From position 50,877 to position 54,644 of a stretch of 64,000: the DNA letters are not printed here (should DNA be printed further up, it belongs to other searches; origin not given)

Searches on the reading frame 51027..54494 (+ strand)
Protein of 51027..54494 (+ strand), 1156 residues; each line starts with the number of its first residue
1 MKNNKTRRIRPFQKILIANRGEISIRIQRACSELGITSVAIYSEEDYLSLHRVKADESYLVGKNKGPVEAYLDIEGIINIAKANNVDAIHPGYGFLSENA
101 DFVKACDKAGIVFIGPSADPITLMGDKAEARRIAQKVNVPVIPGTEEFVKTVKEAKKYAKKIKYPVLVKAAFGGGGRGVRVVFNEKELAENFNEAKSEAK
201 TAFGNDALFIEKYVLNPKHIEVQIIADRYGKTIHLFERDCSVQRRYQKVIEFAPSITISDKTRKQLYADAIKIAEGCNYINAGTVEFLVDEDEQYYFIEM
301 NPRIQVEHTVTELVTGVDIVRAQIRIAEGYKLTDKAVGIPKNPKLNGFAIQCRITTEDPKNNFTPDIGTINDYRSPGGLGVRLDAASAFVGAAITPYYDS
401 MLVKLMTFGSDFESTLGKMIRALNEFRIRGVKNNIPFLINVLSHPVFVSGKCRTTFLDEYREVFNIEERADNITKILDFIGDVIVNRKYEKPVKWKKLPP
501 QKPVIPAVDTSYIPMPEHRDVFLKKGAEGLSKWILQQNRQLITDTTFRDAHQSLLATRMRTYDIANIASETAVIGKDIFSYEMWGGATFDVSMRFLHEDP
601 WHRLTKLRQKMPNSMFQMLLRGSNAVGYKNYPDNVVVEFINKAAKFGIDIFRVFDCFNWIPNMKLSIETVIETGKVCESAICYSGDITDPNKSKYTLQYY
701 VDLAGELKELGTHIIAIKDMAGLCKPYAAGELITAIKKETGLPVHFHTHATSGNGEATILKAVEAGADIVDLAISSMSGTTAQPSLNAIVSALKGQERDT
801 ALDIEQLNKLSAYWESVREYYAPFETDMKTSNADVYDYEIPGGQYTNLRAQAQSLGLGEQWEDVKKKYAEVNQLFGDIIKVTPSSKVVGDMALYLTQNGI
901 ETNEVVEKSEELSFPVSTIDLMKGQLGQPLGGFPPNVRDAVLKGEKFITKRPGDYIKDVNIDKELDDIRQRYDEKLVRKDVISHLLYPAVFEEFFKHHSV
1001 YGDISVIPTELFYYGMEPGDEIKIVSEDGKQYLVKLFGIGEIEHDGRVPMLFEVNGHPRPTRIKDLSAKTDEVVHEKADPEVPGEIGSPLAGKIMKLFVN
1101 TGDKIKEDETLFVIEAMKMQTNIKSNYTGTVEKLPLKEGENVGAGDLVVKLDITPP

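Call 64: search_protein_families(library=pfam, proteins=[window:51027-54494:+], max_evalue=0.001)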
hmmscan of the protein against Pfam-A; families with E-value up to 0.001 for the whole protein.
window:51027-54494:+ (1156 aa): 11 families
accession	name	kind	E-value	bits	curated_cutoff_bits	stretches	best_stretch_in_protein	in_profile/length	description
PF02786.22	CPSase_L_D2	-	2.5e-79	266.1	19.8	1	126-333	1-209/211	Carbamoyl-phosphate synthase L chain, ATP binding domain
PF02436.23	PYC_OADA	-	1.8e-69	233.9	27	1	835-1035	1-201/201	Conserved carboxylase domain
PF00289.28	Biotin_carb_N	-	5e-42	143.3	25.5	1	12-119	2-108/110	Biotin carboxylase, N-terminal domain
PF02785.25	Biotin_carb_C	-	3e-32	111.4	32.4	1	351-459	1-108/108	Biotin carboxylase C-terminal domain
PF00364.28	Biotin_lipoyl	-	3.4e-17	62.5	22.1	1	1085-1151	2-73/73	Biotin-requiring enzyme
PF00682.25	HMGL-like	-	8.9e-14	51.9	29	1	693-811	137-257/260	HMGL-like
PF07478.18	Dala_Dala_lig_C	-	1.4e-09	38.2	24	1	153-302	26-174/204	D-ala D-ala ligase C-terminus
PF02222.28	ATP-grasp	-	5.6e-09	36.3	27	1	147-304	14-163/179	ATP-grasp domain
PF02655.19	ATP-grasp_3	-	5.3e-05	23.8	23.2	1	132-305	10-158/160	ATP-grasp domain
PF13535.11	ATP-grasp_4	-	0.00045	20.3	27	0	162-304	1-152/160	ATP-grasp domain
PF08443.16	RimK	-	0.00046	20.3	21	0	147-319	22-180/188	RimK-like ATP-grasp domain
